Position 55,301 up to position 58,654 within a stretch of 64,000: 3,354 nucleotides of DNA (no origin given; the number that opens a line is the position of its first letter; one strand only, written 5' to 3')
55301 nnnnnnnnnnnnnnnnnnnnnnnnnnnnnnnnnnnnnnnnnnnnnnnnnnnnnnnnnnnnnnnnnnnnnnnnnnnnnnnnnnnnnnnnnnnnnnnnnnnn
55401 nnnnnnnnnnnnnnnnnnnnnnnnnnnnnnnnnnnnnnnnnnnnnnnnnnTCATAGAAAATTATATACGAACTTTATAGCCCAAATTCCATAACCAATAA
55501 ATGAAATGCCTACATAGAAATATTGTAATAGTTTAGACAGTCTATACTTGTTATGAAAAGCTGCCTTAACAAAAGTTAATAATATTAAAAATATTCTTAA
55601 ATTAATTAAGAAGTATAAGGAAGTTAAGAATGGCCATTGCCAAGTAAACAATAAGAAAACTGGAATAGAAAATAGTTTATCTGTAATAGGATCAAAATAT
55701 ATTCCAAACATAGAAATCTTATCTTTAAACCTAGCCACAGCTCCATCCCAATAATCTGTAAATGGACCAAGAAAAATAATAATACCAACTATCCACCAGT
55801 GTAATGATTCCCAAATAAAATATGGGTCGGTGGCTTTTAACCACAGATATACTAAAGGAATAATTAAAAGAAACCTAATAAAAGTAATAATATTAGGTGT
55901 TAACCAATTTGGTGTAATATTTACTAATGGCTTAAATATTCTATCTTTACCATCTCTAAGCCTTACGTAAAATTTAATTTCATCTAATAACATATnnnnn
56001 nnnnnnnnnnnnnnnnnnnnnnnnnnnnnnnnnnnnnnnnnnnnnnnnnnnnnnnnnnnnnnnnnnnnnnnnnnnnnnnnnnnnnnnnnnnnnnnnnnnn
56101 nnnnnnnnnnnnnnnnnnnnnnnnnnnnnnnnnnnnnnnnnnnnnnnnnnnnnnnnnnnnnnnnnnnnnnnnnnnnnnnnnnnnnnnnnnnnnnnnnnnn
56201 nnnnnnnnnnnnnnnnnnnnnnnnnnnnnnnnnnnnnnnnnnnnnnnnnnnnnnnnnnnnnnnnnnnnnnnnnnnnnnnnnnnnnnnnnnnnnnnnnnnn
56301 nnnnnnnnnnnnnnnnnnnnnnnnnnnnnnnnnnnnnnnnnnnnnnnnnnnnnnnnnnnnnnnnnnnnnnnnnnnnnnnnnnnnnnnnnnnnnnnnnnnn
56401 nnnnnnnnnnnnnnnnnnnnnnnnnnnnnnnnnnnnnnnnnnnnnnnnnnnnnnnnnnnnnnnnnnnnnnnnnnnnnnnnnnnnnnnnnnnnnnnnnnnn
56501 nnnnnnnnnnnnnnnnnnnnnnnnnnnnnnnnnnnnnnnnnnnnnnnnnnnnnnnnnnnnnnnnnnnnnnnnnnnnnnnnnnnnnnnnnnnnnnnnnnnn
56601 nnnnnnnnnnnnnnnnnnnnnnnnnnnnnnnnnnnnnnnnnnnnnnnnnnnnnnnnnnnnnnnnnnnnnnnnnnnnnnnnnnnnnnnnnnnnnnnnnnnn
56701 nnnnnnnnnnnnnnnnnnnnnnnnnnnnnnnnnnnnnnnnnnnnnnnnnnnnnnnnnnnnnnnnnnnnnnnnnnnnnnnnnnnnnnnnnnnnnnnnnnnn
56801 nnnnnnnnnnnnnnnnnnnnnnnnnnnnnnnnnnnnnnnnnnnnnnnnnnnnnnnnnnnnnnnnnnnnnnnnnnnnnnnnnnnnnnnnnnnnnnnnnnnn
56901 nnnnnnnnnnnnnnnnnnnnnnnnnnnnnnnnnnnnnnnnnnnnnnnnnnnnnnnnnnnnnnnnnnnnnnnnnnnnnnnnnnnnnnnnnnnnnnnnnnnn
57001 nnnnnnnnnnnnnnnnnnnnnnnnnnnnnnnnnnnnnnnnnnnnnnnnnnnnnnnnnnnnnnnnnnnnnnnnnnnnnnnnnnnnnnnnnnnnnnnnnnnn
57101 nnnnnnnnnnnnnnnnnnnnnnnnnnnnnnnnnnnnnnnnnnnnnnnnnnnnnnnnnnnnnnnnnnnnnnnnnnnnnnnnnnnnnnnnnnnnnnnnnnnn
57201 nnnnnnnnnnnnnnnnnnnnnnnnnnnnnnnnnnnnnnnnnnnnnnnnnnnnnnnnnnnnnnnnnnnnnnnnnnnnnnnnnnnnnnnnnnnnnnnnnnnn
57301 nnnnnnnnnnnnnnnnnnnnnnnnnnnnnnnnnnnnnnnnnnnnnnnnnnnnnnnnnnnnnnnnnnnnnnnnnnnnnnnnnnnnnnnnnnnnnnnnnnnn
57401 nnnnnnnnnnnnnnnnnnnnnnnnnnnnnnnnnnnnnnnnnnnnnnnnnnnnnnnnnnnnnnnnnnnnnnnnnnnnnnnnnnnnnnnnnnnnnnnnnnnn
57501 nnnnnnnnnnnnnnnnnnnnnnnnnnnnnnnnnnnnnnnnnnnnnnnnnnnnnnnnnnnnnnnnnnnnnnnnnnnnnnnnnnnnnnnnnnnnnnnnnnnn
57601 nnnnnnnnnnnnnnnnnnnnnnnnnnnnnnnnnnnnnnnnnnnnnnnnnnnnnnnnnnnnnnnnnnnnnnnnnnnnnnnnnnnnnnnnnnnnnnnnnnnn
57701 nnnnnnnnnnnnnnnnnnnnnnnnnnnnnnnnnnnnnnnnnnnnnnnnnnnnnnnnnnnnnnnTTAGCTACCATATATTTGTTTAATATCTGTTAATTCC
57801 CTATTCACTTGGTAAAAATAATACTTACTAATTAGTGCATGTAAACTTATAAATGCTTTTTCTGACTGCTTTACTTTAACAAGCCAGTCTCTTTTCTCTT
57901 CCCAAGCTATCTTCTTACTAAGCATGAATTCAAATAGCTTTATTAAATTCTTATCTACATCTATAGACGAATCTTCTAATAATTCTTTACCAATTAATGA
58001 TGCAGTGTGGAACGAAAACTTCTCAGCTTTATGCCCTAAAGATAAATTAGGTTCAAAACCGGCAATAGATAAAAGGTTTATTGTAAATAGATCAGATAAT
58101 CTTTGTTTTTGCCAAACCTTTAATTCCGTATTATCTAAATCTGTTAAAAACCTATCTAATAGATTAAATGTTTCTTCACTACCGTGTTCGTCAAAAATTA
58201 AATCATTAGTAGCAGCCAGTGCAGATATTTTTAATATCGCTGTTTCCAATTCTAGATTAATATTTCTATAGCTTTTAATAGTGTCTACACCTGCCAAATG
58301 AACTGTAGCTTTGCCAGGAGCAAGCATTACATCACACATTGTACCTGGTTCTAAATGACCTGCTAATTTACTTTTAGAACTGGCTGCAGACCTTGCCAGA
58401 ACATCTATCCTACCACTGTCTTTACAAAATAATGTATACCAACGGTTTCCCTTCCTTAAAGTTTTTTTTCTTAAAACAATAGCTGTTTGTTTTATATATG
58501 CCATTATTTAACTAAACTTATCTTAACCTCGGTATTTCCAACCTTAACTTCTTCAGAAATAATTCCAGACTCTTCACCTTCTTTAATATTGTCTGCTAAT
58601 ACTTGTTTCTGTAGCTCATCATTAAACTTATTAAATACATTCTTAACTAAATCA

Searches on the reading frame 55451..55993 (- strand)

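Call 14: search_protein_families(library=pfam, proteins=[window:55451-55993:-], max_evalue=0.01)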
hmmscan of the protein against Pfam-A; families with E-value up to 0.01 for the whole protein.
window:55451-55993:- (180 aa): 1 family
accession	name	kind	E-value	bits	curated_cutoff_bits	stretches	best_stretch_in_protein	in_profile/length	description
PF01066.26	CDP-OH_P_transf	-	1.2e-17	65.1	22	1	30-145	1-108/152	CDP-alcohol phosphatidyltransferase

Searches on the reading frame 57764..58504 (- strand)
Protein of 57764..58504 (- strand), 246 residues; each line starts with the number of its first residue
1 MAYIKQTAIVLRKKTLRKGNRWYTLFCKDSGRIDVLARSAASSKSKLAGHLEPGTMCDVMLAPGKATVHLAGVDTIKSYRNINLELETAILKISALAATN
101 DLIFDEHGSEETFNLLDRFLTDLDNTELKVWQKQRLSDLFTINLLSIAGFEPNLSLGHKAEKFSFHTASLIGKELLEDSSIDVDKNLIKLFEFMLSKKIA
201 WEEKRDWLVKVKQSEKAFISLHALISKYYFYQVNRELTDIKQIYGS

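Call 50: search_protein_families(library=pfam, proteins=[window:57764-58504:-], max_evalue=0.00001)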
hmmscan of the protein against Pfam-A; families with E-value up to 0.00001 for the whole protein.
window:57764-58504:- (246 aa): 1 family
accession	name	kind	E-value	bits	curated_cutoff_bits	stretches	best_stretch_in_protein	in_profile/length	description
PF11967.14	RecO_N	-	1.2e-12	48.1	27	1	1-78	1-79/80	Recombination protein O N terminal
